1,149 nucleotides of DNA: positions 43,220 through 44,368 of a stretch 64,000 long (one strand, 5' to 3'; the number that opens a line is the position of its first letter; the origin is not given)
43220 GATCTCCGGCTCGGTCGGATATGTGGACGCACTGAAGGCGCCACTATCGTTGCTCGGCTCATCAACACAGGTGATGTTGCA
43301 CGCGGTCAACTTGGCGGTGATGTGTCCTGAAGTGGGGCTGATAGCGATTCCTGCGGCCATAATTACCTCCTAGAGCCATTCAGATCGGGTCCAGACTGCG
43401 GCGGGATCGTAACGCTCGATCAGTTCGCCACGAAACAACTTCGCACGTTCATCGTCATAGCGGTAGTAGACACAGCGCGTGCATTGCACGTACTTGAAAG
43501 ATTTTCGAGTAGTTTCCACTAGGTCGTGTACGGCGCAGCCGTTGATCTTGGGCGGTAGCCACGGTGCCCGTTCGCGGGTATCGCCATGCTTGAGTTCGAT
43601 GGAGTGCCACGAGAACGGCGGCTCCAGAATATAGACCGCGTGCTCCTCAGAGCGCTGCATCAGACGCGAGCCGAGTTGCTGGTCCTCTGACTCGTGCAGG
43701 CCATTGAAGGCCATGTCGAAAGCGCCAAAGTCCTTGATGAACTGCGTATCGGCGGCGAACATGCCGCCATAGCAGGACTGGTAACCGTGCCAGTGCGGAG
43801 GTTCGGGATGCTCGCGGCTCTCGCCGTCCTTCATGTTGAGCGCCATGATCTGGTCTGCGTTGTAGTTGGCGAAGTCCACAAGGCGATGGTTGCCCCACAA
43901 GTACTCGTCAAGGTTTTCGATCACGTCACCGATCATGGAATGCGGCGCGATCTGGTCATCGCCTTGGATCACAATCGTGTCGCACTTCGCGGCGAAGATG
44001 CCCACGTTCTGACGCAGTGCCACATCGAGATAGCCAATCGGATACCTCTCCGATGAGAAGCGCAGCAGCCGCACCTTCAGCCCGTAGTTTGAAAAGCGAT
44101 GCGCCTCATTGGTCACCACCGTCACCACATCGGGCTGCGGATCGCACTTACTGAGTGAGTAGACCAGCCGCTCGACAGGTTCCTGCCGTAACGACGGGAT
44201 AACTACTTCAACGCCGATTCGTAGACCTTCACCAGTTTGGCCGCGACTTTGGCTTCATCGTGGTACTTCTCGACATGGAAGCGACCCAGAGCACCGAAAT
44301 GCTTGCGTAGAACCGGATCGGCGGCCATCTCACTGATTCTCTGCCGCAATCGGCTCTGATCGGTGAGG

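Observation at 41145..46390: Multi-gene glycosylation island inside the virion-assembly operon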

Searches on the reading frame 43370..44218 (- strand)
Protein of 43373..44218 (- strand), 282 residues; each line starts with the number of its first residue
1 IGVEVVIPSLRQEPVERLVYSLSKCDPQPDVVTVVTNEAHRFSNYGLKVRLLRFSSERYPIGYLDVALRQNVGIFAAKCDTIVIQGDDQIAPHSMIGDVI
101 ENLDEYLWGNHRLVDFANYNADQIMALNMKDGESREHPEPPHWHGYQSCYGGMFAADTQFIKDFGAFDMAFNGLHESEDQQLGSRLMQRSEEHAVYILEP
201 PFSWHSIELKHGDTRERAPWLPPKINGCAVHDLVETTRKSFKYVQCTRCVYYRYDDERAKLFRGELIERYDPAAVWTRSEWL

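Call 4: search_protein_families(library=pfam, proteins=[window:43370-44128:-], max_evalue=0.01)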
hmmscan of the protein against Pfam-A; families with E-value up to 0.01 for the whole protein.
window:43370-44128:- (252 aa): 0 families

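Call 5: search_protein_families(library=phrogs, proteins=[window:43370-44128:-], max_evalue=0.01)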
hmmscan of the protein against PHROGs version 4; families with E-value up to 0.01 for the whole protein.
window:43370-44128:- (252 aa): 0 families

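Call 42: search_protein_families(library=ncbifam, proteins=[window:43370-44128:-], max_evalue=0.01)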
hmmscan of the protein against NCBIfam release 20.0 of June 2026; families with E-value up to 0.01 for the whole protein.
window:43370-44128:- (252 aa): 0 families

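Call 43: search_solved_structures(query=window:43370-44128:-, max_evalue=10)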
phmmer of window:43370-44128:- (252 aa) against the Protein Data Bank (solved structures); distinct sequences matched with E-value up to 10: 5.
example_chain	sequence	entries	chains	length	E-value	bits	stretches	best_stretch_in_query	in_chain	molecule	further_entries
9v6l_D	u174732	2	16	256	0.15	14.9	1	18-77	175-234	Biofilm formation protein PslD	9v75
2lro_A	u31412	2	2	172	0.49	13.2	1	161-207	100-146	Endoglucanase H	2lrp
1v0a_A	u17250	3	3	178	0.51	13.1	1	161-207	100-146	ENDOGLUCANASE H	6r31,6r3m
8uhv_A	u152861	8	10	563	1.1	12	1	106-158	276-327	Glycosyl transferase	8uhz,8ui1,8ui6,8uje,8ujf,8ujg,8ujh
3qav_A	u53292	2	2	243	1.2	12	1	83-136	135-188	Rho-class glutathione S-transferase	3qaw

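Call 45: find_homologous_proteins(query=window:43370-44128:-, max_evalue=0.001)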
Query window:43370-44128:- (252 aa): 39 proteins with E <= 0.001 among 166 candidates.
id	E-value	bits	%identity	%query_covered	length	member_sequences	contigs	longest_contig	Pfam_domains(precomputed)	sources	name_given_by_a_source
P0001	2.1e-175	600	100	100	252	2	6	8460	-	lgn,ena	-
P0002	2.8e-149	514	85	100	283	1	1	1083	-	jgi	jgi:hypothetical protein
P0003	2.7e-144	498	82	100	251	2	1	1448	-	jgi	-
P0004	1.4e-121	423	72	100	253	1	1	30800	-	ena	-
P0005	5.7e-121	421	72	100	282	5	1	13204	-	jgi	jgi:hypothetical protein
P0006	1.9e-106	374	64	100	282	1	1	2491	-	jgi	jgi:hypothetical protein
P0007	1.7e-105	370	65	100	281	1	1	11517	-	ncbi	-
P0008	4.2e-90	320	57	100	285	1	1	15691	-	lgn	-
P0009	8.9e-87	309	56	100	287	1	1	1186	-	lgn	-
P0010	4.4e-86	307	55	100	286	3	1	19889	-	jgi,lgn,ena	-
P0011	3.8e-85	304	56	100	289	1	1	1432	-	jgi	jgi:hypothetical protein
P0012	3.9e-85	304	55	100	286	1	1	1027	-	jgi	jgi:hypothetical protein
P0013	8.6e-85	303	57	98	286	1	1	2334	-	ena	-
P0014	1.3e-84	302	58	100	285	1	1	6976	-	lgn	-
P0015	2.0e-84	301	54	100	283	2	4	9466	-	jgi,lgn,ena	jgi:hypothetical protein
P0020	1.3e-81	292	54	100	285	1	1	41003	-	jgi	jgi:hypothetical protein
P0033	6.8e-52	195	43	97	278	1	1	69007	-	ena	-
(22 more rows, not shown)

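Call 52: search_solved_structures(query=A3, max_evalue=10)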
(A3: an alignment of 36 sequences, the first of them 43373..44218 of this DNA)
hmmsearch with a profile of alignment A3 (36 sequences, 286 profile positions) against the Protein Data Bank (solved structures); distinct sequences matched with E-value up to 10: 3.
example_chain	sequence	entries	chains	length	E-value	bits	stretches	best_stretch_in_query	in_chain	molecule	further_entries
8vh7_A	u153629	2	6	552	0.003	19.8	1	13-104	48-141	Heparosan synthase B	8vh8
8viw_A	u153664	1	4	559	0.0032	19.7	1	13-104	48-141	Heparosan synthase B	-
5z8b_A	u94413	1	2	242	1.4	11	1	18-103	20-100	KfiA protein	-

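Call 54: find_encoding_contigs(protein=P0033, flank=10000, max_places=2)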
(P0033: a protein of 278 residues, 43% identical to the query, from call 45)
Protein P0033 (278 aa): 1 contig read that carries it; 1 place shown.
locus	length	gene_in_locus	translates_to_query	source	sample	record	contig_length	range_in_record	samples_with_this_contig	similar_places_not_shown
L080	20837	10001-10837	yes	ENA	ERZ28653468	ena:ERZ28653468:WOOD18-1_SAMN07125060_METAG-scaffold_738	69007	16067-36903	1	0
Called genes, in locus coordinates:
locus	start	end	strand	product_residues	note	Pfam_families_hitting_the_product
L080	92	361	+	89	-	-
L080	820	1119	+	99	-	-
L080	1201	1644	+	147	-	-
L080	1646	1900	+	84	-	-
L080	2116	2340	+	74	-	-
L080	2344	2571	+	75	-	-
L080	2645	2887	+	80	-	-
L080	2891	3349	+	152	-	-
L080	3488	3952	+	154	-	-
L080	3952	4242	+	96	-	-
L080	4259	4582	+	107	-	-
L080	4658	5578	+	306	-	PF08401:ArdcN, PF18818:MPTase-PolyVal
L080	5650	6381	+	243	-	-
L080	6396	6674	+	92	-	-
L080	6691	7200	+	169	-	-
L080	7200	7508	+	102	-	-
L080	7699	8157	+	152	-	-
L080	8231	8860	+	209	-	-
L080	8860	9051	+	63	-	-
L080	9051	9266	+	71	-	-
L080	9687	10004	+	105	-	-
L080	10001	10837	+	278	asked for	-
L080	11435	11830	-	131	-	-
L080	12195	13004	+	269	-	PF13361:UvrD_C, PF13538:UvrD_C_2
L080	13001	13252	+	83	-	-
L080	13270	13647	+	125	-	-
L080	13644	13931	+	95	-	-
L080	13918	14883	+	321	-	-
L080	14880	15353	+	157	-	-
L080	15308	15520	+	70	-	-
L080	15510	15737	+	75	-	-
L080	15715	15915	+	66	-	-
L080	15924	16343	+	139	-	-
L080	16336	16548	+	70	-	-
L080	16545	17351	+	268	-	PF12705:PDDEXK_1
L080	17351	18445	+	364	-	PF04404:ERF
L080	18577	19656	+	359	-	PF22548:AEP-TOTE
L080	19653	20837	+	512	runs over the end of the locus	PF13481:AAA_25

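Call 55: find_encoding_contigs(protein=P0020, flank=10000, max_places=2)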
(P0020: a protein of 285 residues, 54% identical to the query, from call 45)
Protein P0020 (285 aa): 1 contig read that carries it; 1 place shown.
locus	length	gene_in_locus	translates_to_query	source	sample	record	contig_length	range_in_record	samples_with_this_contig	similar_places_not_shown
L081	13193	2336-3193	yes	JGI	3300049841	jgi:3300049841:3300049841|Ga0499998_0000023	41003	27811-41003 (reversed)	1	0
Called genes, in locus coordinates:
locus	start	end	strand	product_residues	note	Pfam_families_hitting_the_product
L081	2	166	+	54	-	?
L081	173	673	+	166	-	-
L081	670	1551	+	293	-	PF01073:3Beta_HSD, PF01370:Epimerase, PF04321:RmlD_sub_bind, PF16363:GDP_Man_Dehyd, PF02719:Polysacc_synt_2 (weak), PF07993:NAD_binding_4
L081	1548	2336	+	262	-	-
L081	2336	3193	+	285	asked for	-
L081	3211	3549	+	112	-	-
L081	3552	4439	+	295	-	PF00535:Glycos_transf_2, PF13641:Glyco_tranf_2_3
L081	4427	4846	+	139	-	-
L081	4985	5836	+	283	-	-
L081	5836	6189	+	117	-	-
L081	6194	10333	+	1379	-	-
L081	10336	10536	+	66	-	-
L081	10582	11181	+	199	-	-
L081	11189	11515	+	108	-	-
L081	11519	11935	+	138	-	-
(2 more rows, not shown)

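Call 58: predict_structure(alignment_id=A3)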
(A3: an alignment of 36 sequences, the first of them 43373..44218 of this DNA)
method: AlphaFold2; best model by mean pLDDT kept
length: 282 residues; sequences in the alignment: 36
mean_pLDDT: 94.7   pTM: 0.93
mean pLDDT of the five models: 94.7, 94.5, 94.3, 93.8, 93.2
residues with pLDDT >= 90: 260; 70-90: 15; 50-70: 7; < 50: 0
segments of 3 or more residues with pLDDT < 50: none
pLDDT, mean of each block of 10 residues (from residue 1): 96 97 98 98 98 98 96 98 97 98 96 94 96 94 90 93 97 91 95 95 90 69 94 96 97 95 95 98 98
secondary structure, 60 per line:
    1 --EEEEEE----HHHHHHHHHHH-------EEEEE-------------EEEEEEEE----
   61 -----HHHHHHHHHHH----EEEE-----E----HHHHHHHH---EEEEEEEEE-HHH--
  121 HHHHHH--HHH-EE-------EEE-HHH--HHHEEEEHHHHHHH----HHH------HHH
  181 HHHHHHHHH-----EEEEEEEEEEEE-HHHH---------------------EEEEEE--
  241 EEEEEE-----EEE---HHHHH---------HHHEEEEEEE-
elements in order: E3-8 H13-23 E31-35 E49-56 H66-76 E81-84 H95-102 E106-114 H121-126 E142-144 E154-157 H158-164 H178-189 E195-206 H208-211 E233-238 E241-246 E252-254 H258-262 E275-281

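Call 61: fold_search(model_id=the predicted structure, library=pdb)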
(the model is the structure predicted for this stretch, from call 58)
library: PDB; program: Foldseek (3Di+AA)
matches with E <= 10: 960; with E <= 0.001: 183
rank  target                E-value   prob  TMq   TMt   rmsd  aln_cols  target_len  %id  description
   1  2z86_D                5.7e-10  1.00  0.50  0.25   6.9       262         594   16  Crystal structure of chondroitin polymerase from Escherichia coli strain K4 (K4CP) complexed with UDP-GlcUA and UDP (released 2008-09-16)
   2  2z87_B                1.8e-09  1.00  0.53  0.27   5.3       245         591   16  Crystal structure of chondroitin polymerase from Escherichia coli strain K4 (K4CP) complexed with UDP-GalNAc and UDP (released 2008-09-16)
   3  9jma_A                3.8e-09  1.00  0.53  0.50   4.2       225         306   17  Crystal structure of glycosyltransferase AvpGT (released 2025-01-29)
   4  2z86_A                3.8e-09  1.00  0.51  0.27   5.2       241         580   16  Crystal structure of chondroitin polymerase from Escherichia coli strain K4 (K4CP) complexed with UDP-GlcUA and UDP (released 2008-09-16)
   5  2z86_C                4.0e-09  1.00  0.53  0.27   6.7       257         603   15  Crystal structure of chondroitin polymerase from Escherichia coli strain K4 (K4CP) complexed with UDP-GlcUA and UDP (released 2008-09-16)
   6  2z86_B                5.1e-09  1.00  0.53  0.27   5.1       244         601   16  Crystal structure of chondroitin polymerase from Escherichia coli strain K4 (K4CP) complexed with UDP-GlcUA and UDP (released 2008-09-16)
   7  9jn3_A                5.5e-09  1.00  0.53  0.51   7.4       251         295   17  Crystal structure of AvpGT in complex with Ara-A (released 2025-01-29)
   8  9jn3_B                1.3e-08  1.00  0.51  0.49   4.3       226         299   18  Crystal structure of AvpGT in complex with Ara-A (released 2025-01-29)
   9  2z87_A                1.6e-08  1.00  0.49  0.25  10.3       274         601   14  Crystal structure of chondroitin polymerase from Escherichia coli strain K4 (K4CP) complexed with UDP-GalNAc and UDP (released 2008-09-16)
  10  6p61_B                3.3e-07  1.00  0.49  0.68   4.5       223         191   16  Structure of a Glycosyltransferase from Leptospira borgpetersenii serovar Hardjo-bovis (strain JB197) (released 2019-07-10)
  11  8ui1                  3.3e-07  1.00  0.48  0.28   9.6       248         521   17  X-ray crystal structure of Toxoplasma gondii GalNAc-T3 at pH 7.3 (released 2024-05-15)
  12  9omh_A                3.5e-07  1.00  0.51  0.52   3.8       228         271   15  WrtF fucosyltransferase - Apo (released 2025-10-29)
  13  9omk_B                4.8e-07  1.00  0.50  0.55   4.0       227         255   14  WrtF fucosyltransferase - trisaccharide acceptor (released 2025-10-29)
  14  6h4f_C                5.8e-07  1.00  0.42  0.38   9.8       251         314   10  TarP-3RboP (released 2018-09-26)
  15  6egs_A                6.2e-07  1.00  0.51  0.32   7.8       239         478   15  Crystal structure of the GalNAc-T2 F104S mutant in complex with UDP-GalNAc (released 2018-04-11)
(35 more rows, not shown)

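Call 104: search_protein_families(library=padloc, proteins=[window:43373-44218:-], max_evalue=0.001)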
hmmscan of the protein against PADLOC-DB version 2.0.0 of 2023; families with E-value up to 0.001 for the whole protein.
window:43373-44218:- (282 aa): 0 families

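Call 106: fold_search(model_id=the predicted structure, library=viral)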
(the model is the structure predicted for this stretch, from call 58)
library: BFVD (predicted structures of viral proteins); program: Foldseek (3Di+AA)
matches with E <= 10: 527; with E <= 0.001: 132
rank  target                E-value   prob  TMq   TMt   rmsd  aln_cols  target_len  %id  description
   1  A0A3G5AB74            3.1e-09  1.00  0.55  0.24   4.5       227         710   14  Glycosyltransferase family 2 [Hyperionvirus sp.]
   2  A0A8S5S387            8.3e-09  1.00  0.52  0.32   6.0       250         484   15  Glycosyltransferase 2-like domain-containing protein [Siphoviridae sp. ctBLh2]
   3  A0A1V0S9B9            1.1e-08  1.00  0.55  0.21   5.1       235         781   16  Glycosyltransferase and methyltransferase domain protein [Catovirus CTV1]
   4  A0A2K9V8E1            1.7e-08  1.00  0.54  0.15   9.8       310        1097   14  Glycosyltransferase [Bandra megavirus]
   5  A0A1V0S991            2.2e-08  1.00  0.50  0.15   4.9       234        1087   12  Glycosyltransferase family 2 [Catovirus CTV1]
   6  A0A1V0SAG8            2.2e-08  1.00  0.49  0.37  11.4       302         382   15  Glycosyltransferase [Catovirus CTV1]
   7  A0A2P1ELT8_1          8.6e-08  1.00  0.55  0.20   4.3       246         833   14  Putative glycosyltransferase [Moumouvirus australiensis]
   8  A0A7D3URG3            8.6e-08  1.00  0.53  0.39   4.5       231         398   15  Glycosyl transferase family 2 [Fadolivirus FV1/VV64]
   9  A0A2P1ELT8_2          1.8e-07  1.00  0.57  0.21   5.5       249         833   12  Putative glycosyltransferase [Moumouvirus australiensis]
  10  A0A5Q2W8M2            3.5e-07  1.00  0.51  0.30   7.7       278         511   14  (no name in the UniProt tables at hand)
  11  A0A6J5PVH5            4.2e-07  1.00  0.53  0.23   4.8       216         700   14  6-hydroxymethylpterin diphosphokinase MptE-like [uncultured Caudovirales phage]
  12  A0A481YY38            5.1e-07  1.00  0.52  0.22   3.9       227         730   14  Glycosyl transferase [Marseillevirus LCMAC202]
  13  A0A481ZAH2            6.5e-07  1.00  0.55  0.24   5.8       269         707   12  Glycosyl transferase family 2 (Fragment) [Pithovirus LCPAC302]
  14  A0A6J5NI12            6.9e-07  1.00  0.49  0.61   4.6       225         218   12  Uncharacterized protein [uncultured Caudovirales phage]
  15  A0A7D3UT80            7.3e-07  1.00  0.54  0.42   5.2       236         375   14  Glycosyl transferase family 2 [Fadolivirus FV1/VV64]
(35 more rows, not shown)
